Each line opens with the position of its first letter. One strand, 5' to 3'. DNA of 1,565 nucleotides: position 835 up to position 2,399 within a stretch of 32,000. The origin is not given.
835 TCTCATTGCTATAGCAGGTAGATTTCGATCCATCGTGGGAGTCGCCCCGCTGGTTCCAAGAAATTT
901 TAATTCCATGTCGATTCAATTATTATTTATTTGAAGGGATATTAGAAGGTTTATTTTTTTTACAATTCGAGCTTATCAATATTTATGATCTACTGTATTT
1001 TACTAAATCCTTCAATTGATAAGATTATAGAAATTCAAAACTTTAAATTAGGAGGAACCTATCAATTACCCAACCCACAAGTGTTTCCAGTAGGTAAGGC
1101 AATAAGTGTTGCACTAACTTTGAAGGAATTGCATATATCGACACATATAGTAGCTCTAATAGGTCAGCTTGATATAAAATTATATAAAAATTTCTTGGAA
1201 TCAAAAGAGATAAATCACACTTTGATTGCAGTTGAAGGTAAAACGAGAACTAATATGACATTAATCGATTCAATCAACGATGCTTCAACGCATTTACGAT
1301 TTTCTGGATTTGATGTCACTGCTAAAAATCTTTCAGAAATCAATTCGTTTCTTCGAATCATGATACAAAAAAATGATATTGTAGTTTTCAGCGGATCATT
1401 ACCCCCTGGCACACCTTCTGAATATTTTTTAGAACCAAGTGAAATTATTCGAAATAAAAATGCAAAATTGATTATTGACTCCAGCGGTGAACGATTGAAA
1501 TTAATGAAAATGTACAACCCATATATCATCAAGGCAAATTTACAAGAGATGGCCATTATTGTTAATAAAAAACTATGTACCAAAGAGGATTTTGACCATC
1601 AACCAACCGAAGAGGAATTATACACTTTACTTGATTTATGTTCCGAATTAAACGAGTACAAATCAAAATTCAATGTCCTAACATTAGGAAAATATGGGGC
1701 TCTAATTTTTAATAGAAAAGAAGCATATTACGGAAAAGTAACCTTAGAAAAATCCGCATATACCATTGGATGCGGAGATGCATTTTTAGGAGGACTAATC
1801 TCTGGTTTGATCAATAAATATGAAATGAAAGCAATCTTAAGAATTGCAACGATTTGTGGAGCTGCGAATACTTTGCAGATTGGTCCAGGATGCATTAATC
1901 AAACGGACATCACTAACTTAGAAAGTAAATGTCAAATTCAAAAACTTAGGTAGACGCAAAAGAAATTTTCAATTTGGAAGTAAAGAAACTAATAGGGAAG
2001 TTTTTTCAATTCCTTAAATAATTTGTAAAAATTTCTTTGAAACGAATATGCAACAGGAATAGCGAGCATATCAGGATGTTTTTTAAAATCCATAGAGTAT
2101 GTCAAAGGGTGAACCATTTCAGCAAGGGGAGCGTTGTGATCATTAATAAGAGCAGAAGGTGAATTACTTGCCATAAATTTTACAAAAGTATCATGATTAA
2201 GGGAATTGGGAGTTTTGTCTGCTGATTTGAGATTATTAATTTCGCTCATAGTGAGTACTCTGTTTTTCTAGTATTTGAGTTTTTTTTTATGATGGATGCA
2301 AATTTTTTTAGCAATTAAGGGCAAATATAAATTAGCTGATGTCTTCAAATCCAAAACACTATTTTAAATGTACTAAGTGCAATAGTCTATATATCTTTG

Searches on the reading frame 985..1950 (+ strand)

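Call 3: search_protein_families(library=pfam, proteins=[window:985-1950:+], max_evalue=0.1)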
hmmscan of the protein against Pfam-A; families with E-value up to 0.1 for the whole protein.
window:985-1950:+ (322 aa): 1 family
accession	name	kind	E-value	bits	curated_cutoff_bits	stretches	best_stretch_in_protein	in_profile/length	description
PF00294.29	PfkB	-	2.4e-31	109.6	25.8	1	8-302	4-296/302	pfkB family carbohydrate kinase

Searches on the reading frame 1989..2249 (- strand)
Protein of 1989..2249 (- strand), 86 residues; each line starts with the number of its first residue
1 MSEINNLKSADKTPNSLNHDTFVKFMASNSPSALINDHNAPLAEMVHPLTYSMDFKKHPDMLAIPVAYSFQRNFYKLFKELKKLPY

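Call 3: search_protein_families(library=pfam, proteins=[window:1989-2249:-], max_evalue=0.1)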
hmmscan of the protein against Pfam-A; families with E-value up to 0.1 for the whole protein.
window:1989-2249:- (86 aa): 0 families

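Call 23: search_protein_families(library=ncbifam, proteins=[window:1992-2249:-], max_evalue=1)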
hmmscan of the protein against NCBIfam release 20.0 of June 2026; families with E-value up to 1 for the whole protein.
window:1992-2249:- (86 aa): 0 families

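Call 73: find_homologous_proteins(query=A1, max_evalue=0.001)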
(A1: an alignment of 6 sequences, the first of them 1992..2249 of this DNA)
Query A1 (6 sequences) (86 aa, profile of the alignment): 41 proteins with E <= 0.001 among 647 candidates.
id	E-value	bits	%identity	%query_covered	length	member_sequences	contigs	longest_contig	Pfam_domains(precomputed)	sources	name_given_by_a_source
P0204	1.8e-36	142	49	80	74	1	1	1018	-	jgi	-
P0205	2.9e-36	141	54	78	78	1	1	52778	-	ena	-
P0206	5.4e-36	140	48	80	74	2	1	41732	-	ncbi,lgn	-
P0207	6.0e-36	140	54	80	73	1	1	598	-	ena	-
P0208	7.9e-36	140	52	80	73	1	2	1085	-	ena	-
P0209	9.2e-36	140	48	90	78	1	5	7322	-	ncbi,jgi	ncbi:MAG: hypothetical protein ACTSRX_08040 [Promethearchaeota archaeon]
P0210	1.1e-35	139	55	78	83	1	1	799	-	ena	-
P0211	1.8e-35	139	51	80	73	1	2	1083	-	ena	-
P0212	2.1e-35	138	52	78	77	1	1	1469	-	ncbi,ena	-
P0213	2.3e-35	138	46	80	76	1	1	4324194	-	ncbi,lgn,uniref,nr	ncbi:hypothetical protein DSAG12_03341 [Promethearchaeum syntrophicum]|uniref:Uncharacterized protei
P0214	3.2e-35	138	51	90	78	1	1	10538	-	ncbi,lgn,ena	-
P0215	3.4e-35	138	53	79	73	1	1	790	-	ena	-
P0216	3.5e-35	138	56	72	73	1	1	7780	-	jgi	-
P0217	5.6e-35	137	51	80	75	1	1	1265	-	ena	-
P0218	6.1e-35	137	57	78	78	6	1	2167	-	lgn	-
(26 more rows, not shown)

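Call 91: search_protein_families(library=padloc, proteins=[window:1992-2249:-], max_evalue=0.001)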
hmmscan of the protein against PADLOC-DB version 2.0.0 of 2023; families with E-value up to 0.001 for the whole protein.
window:1992-2249:- (86 aa): 0 families
